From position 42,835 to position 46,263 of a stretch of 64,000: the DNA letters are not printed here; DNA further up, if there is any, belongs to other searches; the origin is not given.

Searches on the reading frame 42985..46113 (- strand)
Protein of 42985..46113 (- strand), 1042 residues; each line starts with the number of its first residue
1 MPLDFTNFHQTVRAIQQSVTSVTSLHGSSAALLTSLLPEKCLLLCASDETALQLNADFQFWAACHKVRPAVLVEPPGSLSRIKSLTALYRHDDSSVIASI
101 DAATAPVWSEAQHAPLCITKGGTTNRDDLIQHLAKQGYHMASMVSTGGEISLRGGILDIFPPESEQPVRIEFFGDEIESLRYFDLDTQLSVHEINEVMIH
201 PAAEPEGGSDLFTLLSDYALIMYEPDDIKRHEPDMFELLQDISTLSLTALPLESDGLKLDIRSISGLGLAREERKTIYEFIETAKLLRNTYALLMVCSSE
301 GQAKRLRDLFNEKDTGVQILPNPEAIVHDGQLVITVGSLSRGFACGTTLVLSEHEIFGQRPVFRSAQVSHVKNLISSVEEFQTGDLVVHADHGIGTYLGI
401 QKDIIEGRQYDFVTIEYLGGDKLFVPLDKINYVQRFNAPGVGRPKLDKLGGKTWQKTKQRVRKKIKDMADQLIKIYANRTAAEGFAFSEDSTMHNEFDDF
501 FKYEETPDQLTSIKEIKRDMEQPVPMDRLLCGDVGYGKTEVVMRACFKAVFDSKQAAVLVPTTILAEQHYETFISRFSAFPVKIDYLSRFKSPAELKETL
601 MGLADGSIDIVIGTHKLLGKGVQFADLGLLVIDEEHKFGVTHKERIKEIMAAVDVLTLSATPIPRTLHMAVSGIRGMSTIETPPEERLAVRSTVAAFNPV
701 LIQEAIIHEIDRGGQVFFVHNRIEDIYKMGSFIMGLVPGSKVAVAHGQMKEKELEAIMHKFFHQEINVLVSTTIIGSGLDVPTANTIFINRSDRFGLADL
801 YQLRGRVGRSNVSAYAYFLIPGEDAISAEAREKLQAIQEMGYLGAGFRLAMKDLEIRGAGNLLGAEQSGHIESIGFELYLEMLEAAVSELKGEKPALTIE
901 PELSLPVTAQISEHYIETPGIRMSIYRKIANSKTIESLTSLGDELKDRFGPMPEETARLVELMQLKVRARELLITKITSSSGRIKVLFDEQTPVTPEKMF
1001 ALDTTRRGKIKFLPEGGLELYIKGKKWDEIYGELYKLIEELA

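Call 29: search_protein_families(library=pfam, proteins=[window:42985-46113:-], max_evalue=0.00001)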
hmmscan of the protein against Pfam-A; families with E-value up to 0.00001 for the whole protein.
window:42985-46113:- (1042 aa): 6 families
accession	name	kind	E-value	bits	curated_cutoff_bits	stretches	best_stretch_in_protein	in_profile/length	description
PF00270.35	DEAD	-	3e-24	86.1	26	1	506-668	1-165/167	DEAD/DEAH box helicase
PF03461.20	TRCF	-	5e-24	84.9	25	1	905-998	1-94/95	TRCF domain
PF17757.6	UvrB_inter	-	5.3e-24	84.6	22.9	1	118-203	3-89/91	UvrB interaction domain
PF00271.37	Helicase_C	-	4.6e-21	75.6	23.5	1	706-810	10-109/110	Helicase conserved C-terminal domain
PF02559.22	CarD_TRCF_RID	-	1.1e-16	61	23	1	381-435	1-55/57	CarD-like/TRCF RID domain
PF04851.21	ResIII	-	2.6e-09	37.7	22.5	1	507-662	6-162/164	Type III restriction enzyme, res subunit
